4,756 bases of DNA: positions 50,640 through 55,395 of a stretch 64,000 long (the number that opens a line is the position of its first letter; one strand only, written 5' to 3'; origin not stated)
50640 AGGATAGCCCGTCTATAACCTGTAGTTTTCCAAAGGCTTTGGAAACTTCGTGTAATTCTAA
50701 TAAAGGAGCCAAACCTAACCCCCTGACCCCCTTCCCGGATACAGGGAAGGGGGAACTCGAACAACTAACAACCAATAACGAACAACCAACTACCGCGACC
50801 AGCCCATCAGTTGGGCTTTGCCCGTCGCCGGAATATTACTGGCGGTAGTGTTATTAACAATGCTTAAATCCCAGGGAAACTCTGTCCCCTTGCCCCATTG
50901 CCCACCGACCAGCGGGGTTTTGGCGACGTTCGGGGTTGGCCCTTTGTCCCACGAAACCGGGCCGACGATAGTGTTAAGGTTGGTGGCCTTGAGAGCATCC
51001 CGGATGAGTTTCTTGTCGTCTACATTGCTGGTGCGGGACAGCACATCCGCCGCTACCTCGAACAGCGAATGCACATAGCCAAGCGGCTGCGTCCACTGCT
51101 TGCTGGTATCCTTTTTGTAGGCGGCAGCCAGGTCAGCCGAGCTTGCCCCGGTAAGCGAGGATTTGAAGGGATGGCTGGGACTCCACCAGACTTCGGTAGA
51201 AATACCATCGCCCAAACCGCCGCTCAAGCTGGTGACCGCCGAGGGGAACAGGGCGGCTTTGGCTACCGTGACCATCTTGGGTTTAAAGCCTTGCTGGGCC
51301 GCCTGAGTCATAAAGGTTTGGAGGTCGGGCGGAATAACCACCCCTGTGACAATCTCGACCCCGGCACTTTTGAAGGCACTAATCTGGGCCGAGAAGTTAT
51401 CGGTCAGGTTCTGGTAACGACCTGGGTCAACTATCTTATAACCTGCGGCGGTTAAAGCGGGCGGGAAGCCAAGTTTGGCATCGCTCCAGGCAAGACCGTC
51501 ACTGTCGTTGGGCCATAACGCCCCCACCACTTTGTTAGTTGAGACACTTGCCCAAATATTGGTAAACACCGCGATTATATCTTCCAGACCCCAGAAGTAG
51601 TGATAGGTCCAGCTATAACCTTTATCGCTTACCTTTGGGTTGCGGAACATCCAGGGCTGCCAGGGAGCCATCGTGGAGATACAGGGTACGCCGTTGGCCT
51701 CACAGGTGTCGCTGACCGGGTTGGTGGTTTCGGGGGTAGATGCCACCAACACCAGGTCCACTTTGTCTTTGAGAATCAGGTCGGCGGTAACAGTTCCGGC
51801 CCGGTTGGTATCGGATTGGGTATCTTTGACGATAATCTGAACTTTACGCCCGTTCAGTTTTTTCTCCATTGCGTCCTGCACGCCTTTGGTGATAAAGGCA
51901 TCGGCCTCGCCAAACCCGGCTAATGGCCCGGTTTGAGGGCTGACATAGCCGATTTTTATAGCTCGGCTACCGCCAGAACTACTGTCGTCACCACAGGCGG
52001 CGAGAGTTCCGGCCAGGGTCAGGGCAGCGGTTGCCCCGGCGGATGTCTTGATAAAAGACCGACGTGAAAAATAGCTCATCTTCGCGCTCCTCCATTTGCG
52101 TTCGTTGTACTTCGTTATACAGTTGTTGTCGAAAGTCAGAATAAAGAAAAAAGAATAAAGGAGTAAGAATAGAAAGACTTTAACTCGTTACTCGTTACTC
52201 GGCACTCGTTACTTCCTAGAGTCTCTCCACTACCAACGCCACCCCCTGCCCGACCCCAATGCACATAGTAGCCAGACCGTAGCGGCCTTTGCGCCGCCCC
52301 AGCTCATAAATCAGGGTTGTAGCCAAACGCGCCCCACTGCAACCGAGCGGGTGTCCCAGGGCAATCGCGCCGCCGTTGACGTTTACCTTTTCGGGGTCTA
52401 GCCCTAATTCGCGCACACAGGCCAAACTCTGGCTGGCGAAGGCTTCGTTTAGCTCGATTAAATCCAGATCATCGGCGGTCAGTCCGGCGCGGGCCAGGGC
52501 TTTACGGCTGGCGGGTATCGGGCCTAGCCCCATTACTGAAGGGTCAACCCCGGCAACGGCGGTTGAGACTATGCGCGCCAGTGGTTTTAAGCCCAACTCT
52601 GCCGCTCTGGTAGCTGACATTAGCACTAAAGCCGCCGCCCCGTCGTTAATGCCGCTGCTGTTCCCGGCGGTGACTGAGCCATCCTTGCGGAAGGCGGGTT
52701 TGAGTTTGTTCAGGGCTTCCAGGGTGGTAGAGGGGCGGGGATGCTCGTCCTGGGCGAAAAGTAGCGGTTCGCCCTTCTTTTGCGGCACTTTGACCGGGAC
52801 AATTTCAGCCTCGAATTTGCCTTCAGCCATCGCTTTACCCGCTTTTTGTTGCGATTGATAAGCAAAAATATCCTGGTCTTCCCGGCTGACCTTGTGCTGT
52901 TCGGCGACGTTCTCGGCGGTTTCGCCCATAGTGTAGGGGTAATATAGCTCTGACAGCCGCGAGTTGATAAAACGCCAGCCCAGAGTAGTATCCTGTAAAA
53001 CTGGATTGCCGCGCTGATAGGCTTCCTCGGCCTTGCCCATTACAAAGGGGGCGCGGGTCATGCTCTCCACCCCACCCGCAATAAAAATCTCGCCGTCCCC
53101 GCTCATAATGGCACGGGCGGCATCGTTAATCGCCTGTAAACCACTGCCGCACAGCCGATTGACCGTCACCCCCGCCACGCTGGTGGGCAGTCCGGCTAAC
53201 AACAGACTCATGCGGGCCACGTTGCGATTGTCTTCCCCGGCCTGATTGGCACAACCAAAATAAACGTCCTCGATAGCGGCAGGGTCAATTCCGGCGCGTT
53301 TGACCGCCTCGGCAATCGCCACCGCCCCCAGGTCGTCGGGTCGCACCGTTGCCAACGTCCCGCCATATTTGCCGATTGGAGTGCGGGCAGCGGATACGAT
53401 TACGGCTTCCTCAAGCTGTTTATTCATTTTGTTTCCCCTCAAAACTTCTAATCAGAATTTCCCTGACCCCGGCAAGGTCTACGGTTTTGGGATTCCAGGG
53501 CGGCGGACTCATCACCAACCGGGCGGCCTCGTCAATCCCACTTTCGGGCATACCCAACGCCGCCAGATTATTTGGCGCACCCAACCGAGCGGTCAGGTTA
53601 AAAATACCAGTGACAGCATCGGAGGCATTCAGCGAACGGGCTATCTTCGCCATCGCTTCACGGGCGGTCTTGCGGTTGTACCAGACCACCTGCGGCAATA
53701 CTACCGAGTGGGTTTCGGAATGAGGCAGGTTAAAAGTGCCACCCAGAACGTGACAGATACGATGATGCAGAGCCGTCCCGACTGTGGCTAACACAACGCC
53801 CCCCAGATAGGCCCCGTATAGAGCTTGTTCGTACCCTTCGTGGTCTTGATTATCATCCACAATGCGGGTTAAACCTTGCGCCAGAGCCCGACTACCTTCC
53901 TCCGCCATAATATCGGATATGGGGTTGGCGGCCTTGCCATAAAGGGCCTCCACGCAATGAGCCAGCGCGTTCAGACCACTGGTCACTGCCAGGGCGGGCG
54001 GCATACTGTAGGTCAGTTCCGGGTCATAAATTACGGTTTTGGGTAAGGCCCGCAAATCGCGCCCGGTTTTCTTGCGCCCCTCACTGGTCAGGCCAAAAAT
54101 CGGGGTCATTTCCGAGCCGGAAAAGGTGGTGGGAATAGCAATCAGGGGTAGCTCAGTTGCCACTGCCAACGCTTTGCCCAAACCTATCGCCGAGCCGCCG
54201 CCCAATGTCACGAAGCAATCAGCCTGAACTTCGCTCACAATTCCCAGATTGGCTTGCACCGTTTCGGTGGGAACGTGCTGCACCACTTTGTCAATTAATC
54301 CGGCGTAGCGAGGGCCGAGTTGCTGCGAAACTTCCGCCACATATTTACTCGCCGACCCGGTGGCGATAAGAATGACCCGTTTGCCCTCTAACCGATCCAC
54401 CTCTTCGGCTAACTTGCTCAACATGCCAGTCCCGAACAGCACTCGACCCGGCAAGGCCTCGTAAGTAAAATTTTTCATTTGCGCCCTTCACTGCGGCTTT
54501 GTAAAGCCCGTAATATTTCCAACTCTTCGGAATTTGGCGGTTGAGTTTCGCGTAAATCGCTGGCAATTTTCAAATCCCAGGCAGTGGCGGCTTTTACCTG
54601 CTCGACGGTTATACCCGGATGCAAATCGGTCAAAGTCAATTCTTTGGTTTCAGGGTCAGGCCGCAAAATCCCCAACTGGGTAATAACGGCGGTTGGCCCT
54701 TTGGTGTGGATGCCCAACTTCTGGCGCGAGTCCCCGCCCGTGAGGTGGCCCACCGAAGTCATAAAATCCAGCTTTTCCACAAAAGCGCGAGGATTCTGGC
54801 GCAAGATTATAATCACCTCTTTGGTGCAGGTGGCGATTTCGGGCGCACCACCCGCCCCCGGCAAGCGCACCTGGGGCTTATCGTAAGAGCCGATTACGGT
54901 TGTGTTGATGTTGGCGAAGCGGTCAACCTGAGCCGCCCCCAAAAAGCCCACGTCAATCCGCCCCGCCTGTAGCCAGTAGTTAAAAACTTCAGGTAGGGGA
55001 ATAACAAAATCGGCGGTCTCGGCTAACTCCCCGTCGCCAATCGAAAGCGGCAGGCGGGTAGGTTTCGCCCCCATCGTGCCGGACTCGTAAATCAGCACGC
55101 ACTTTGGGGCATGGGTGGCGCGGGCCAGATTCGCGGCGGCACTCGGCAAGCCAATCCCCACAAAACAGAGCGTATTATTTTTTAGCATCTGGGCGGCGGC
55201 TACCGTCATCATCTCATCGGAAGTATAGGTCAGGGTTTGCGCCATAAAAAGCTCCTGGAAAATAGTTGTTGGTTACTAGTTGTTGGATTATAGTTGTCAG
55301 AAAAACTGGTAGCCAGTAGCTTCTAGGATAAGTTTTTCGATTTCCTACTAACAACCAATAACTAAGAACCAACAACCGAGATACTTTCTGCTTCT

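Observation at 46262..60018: Complete hydroquinone ring-cleavage operon in an apparent Chloroflexota genome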

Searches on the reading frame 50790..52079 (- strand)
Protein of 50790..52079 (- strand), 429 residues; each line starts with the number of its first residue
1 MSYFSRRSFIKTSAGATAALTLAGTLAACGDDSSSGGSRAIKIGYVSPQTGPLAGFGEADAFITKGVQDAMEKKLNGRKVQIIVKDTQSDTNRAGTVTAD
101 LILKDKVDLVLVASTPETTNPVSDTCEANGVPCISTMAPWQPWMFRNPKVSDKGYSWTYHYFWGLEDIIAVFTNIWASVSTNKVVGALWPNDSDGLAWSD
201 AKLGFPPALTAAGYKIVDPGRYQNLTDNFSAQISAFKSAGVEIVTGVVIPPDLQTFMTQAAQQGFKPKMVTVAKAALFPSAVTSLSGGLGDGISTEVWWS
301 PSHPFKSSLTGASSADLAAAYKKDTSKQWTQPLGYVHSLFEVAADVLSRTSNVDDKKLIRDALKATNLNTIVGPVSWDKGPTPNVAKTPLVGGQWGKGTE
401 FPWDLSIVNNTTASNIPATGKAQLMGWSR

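Call 4: search_protein_families(library=pfam, proteins=[window:50790-52079:-], max_evalue=0.01)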
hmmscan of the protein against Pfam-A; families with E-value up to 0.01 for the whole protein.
window:50790-52079:- (429 aa): 4 families
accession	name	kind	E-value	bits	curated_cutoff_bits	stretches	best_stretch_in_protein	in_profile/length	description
PF13458.12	Peripla_BP_6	-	2.3e-39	136.5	31.7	1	41-378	2-323/343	Periplasmic binding protein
PF01094.35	ANF_receptor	-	1.3e-07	31.5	25.4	1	73-138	18-82/353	Receptor family ligand binding region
PF13433.12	Peripla_BP_5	-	2.4e-06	27.3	27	1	41-122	1-84/363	Periplasmic binding protein domain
PF10518.14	TAT_signal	-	2e-05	24.7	22.7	1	4-23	2-21/21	TAT (twin-arginine translocation) pathway signal sequence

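Call 5: search_protein_families(library=ncbifam, proteins=[window:50790-52079:-], max_evalue=0.01)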
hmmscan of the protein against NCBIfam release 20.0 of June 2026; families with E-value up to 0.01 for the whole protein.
window:50790-52079:- (429 aa): 2 families
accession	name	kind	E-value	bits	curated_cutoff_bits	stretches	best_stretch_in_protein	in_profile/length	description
NF011933.0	PRK15404.1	subfamily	1.4e-13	50.7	477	2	35-138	23-125/370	high-affinity branched-chain amino acid ABC transporter substrate-binding protein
TIGR03669.1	urea_ABC_arch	equivalog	0.00056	19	494.8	1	74-118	36-83/375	urea ABC transporter substrate-binding protein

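Call 45: search_solved_structures(query=window:50790-52079:-, max_evalue=0.00001)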
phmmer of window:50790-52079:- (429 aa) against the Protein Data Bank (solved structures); distinct sequences matched with E-value up to 0.00001: 14.
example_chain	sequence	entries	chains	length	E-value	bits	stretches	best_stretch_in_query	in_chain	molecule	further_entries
3td9_A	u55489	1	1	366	3.7e-09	39.1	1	39-379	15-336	Branched chain amino acid ABC transporter, periplasmic amino acid-binding protein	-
1usg_A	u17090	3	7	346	5.2e-09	38.7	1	41-379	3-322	LEUCINE-SPECIFIC BINDING PROTEIN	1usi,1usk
3ipc_A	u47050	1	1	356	5.5e-08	35.3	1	44-400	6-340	ABC transporter, substrate binding protein (Amino acid)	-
2lbp_A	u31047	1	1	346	6.4e-08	35.1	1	41-379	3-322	LEUCINE-BINDING PROTEIN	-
3ip5_A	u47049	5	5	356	1.2e-07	34.2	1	44-400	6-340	ABC transporter, substrate binding protein (Amino acid)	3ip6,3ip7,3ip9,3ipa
4gnr_A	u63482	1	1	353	3.8e-07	32.5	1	38-138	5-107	ABC transporter substrate-binding protein-branched chain amino acid transport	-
1z15_A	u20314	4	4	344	5.1e-07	32.1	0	41-138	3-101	Leu/Ile/Val-binding protein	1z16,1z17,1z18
8q52_A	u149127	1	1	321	7.4e-07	31.6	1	41-379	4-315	Leucine-specific-binding protein,Chemotaxis protein CheY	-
4ey3_A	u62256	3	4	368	8.6e-07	31.4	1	39-379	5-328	Twin-arginine translocation pathway signal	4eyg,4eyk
4q6w_A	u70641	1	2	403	1.6e-06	30.5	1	19-262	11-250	Putative leu/ile/val-binding protein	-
2liv_A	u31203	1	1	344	1.8e-06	30.3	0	41-138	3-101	LEUCINE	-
4zpj_A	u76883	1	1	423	4.1e-06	29.1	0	12-148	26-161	Extracellular ligand-binding receptor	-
4mpt_A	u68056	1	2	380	5.4e-06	28.7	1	38-262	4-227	Putative leu/ile/val-binding protein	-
8wch_A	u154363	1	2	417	6.4e-06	28.5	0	67-296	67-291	Probable Leu/Ile/Val-binding protein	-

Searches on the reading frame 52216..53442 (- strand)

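Call 4: search_protein_families(library=pfam, proteins=[window:52216-53442:-], max_evalue=0.01)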
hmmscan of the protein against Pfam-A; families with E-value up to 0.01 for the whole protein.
window:52216-53442:- (408 aa): 4 families
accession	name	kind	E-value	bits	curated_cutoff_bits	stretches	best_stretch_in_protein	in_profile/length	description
PF00108.29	Thiolase_N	-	1.2e-90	303.8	26.4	1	14-277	2-259/260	Thiolase, N-terminal domain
PF02803.24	Thiolase_C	-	5.7e-53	178.2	27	1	285-407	1-123/123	Thiolase, C-terminal domain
PF22691.2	Thiolase_C_1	-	2.8e-06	27.6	28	0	311-348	23-60/144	Thiolase C-terminal domain-like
PF00109.32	ketoacyl-synt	-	6.5e-06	26.4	20.8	1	92-130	168-206/252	Beta-ketoacyl synthase, N-terminal domain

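Call 5: search_protein_families(library=ncbifam, proteins=[window:52216-53442:-], max_evalue=0.01)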
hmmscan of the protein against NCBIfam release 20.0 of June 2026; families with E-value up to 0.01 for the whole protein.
window:52216-53442:- (408 aa): 55 families (the best 25 are shown)
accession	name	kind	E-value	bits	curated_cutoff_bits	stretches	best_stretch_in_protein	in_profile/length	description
NF006551.0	PRK09050.1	subfamily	1.6e-184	613.6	605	1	11-408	2-401/401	3-oxoadipyl-CoA thiolase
TIGR02430.1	pcaF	equivalog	4.1e-182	605.6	597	1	12-408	2-400/400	3-oxoadipyl-CoA thiolase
NF006001.0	PRK08131.1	equivalog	8.9e-157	522.1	622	1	12-407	3-399/401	3-oxoadipyl-CoA thiolase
TIGR01930.1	AcCoA-C-Actrans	subfamily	4.1e-152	506.6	240.55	1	15-406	1-385/385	acetyl-CoA C-acyltransferase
NF006552.0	PRK09051.1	subfamily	8.1e-143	476.4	565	1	11-408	4-395/395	beta-ketothiolase BktB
NF004206.0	PRK05656.1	subfamily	5.7e-141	470.1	688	1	11-407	2-392/392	acetyl-CoA C-acetyltransferase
NF004853.0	PRK06205.1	subfamily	3.5e-135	451.1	551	1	11-407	2-402/404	acetyl-CoA C-acetyltransferase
NF006510.0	PRK08947.1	equivalog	1.9e-133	445.2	519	2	171-408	146-387/387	acetyl-CoA C-acyltransferase FadA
NF042999.1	bketothiol_BktB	equivalog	8.4e-132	440.1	725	1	11-408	3-394/394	beta-ketothiolase BktB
NF005805.0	PRK07661.1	equivalog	3.5e-131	437.7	633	1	11-407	2-390/391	acetyl-CoA C-acetyltransferase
NF005890.0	PRK07851.1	equivalog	1.8e-129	432.3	580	1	11-408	2-405/406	acetyl-CoA C-acetyltransferase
NF006553.0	PRK09052.1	equivalog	1.8e-129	432.2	567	1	6-408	1-399/399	acetyl-CoA C-acyltransferase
TIGR02445.1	fadA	equivalog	3.4e-125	418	591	2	171-407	144-384/385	acetyl-CoA C-acyltransferase FadA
NF006086.0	PRK08235.1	equivalog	3.8e-120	401.6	526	1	12-406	3-391/393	acetyl-CoA C-acetyltransferase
NF005865.0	PRK07801.1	equivalog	2.9e-114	382.3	591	1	11-408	2-382/382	acetyl-CoA C-acetyltransferase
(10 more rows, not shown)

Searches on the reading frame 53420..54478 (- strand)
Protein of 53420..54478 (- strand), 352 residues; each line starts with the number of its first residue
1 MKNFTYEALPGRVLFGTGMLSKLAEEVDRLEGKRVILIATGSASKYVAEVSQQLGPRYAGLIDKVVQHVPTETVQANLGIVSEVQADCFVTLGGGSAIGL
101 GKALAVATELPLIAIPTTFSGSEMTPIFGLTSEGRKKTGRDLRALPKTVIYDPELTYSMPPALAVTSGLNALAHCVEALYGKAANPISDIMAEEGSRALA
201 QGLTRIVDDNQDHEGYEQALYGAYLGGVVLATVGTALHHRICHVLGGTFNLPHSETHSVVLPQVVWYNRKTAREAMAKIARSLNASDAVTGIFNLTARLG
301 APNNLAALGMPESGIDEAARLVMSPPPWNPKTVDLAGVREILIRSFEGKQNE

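Call 4: search_protein_families(library=pfam, proteins=[window:53420-54478:-], max_evalue=0.01)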
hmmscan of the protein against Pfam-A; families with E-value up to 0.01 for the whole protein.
window:53420-54478:- (352 aa): 3 families
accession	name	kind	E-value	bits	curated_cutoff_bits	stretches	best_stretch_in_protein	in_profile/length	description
PF25137.1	ADH_Fe_C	-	1.1e-39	136.5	27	1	165-344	2-192/194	Fe-containing alcohol dehydrogenase family, C-terminal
PF00465.25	Fe-ADH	-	1.7e-29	103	31.3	1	10-153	1-168/168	Iron-containing alcohol dehydrogenase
PF13685.12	Fe-ADH_2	-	4.6e-11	43.4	28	1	15-155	2-144/149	Iron-containing alcohol dehydrogenase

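Call 5: search_protein_families(library=ncbifam, proteins=[window:53420-54478:-], max_evalue=0.01)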
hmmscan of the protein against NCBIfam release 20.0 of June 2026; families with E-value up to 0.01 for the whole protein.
window:53420-54478:- (352 aa): 17 families
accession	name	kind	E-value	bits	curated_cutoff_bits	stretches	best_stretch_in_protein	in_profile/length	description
TIGR02638.1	lactal_redase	equivalog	1.3e-41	142.7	523.15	2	110-340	131-377/379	lactaldehyde reductase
NF058672.1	4HyButDHCUPNE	equivalog_domain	7.7e-41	140.5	500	2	110-320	131-350/378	4-hydroxybutyrate dehydrogenase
NF007911.0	PRK10624.1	equivalog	3.8e-38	131.5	537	2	110-336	132-372/382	lactaldehyde reductase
TIGR03405.1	Phn_Fe-ADH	equivalog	5.9e-35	120.7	423.7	2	106-313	123-334/355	iron-containing alcohol dehydrogenase PsrA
NF041833.1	Fe_ADH_ErcA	equivalog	1.5e-32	113.2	550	1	13-341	11-377/382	alcohol dehydrogenase-like regulatory protein ErcA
NF010378.0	PRK13805.1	equivalog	5.2e-32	110.6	951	2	110-275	595-764/872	bifunctional acetaldehyde-CoA/alcohol dehydrogenase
NF053866.1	CholDhdGbsBBac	equivalog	2.6e-29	102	550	2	111-346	141-391/392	choline dehydrogenase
NF050025.1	SulfAcetaldRedSarD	equivalog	4.8e-28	98.1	700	1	11-290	9-313/385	sulfoacetaldehyde reductase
NF007363.0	PRK09860.1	equivalog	5.2e-26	91.7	581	1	69-283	72-307/383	L-threonine dehydrogenase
NF011998.0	PRK15454.1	equivalog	5e-24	84.7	556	1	106-310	145-357/395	ethanolamine utilization ethanol dehydrogenase EutG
NF011717.0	PRK15138.1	equivalog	4.2e-14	52.4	645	2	113-280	137-308/387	alcohol dehydrogenase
NF002022.0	PRK00843.1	equivalog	1.9e-12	46.8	413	1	7-168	8-168/350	NAD(P)-dependent glycerol-1-phosphate dehydrogenase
NF006941.0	PRK09423.1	subfamily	1.7e-11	43.6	336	1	9-187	7-188/367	glycerol dehydrogenase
TIGR04266.1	NDMA_methanol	equivalog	4.1e-10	39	625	1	111-285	140-320/420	NDMA-dependent methanol dehydrogenase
NF041822.1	daptide_DH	equivalog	5.3e-08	32.1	300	1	106-212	101-209/363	daptide-type RiPP biosynthesis dehydogenase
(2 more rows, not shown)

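Call 43: search_solved_structures(query=window:53420-54478:-, max_evalue=1e-20)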
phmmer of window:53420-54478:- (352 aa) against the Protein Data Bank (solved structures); distinct sequences matched with E-value up to 1e-20: 21.
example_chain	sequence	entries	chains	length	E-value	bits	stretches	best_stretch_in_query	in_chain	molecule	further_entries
3jzd_A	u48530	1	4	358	7.5e-103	347.6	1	3-349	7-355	Iron-containing alcohol dehydrogenase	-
3w5s_A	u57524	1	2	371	1.3e-88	300.8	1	1-350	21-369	Maleylacetate reductase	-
3hl0_A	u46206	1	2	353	1.3e-86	294.3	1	1-349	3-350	Maleylacetate reductase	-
3iv7_A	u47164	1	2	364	4.1e-86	292.6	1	4-347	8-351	Alcohol dehydrogenase IV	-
8zrl_A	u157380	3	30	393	5.6e-31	111.4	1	9-323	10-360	NAD-dependent methanol dehydrogenase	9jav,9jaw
8zwd_B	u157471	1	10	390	2.6e-27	99.4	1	12-319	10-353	NAD(P)-dependent methanol dehydrogenase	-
3bfj_A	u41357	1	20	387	5.6e-27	98.2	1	9-314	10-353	1,3-propanediol oxidoreductase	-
1rrm_A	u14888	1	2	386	2.2e-26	96.3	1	109-348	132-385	Lactaldehyde reductase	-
9ldl_C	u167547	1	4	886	3e-26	95.8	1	9-302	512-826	Aldehyde dehydrogenase family protein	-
7qnj_AAA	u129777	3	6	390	3.1e-26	95.8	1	109-323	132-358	Lactaldehyde reductase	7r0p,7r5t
3owo_A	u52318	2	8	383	3.5e-26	95.6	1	16-343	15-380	Alcohol dehydrogenase 2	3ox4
7qlg_AAA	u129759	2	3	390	4.2e-26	95.4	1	109-320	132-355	Lactaldehyde reductase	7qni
9knp_A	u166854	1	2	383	4.6e-26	95.3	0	110-347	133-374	375aa long hypothetical alchol dehydrogenase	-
7qlq_AAA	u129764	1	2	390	5e-26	95.1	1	109-323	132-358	Lactaldehyde reductase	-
2bi4_A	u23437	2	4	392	5.6e-26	95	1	109-321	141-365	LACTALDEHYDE REDUCTASE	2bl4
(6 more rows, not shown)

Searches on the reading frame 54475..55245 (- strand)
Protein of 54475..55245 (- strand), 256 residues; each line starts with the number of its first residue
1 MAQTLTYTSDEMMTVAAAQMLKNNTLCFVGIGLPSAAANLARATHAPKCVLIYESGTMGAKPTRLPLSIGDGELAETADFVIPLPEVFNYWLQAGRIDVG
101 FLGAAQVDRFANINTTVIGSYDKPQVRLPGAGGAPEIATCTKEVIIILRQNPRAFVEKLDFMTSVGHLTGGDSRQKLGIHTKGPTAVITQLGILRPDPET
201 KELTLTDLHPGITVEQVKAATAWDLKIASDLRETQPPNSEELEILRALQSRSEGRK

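Call 4: search_protein_families(library=pfam, proteins=[window:54475-55245:-], max_evalue=0.01)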
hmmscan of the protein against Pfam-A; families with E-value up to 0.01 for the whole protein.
window:54475-55245:- (256 aa): 1 family
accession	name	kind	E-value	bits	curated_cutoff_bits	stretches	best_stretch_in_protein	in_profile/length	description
PF01144.29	CoA_trans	-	8.5e-43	146.7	23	1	11-219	2-216/217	Coenzyme A transferase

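Call 5: search_protein_families(library=ncbifam, proteins=[window:54475-55245:-], max_evalue=0.01)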
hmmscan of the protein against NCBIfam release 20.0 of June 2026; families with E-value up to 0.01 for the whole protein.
window:54475-55245:- (256 aa): 1 family
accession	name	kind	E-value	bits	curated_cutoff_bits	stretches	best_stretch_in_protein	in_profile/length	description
TIGR02428.1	pcaJ_scoB_fam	subfamily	7.5e-12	45.1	243.55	1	10-226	3-206/207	3-oxoacid CoA-transferase subunit B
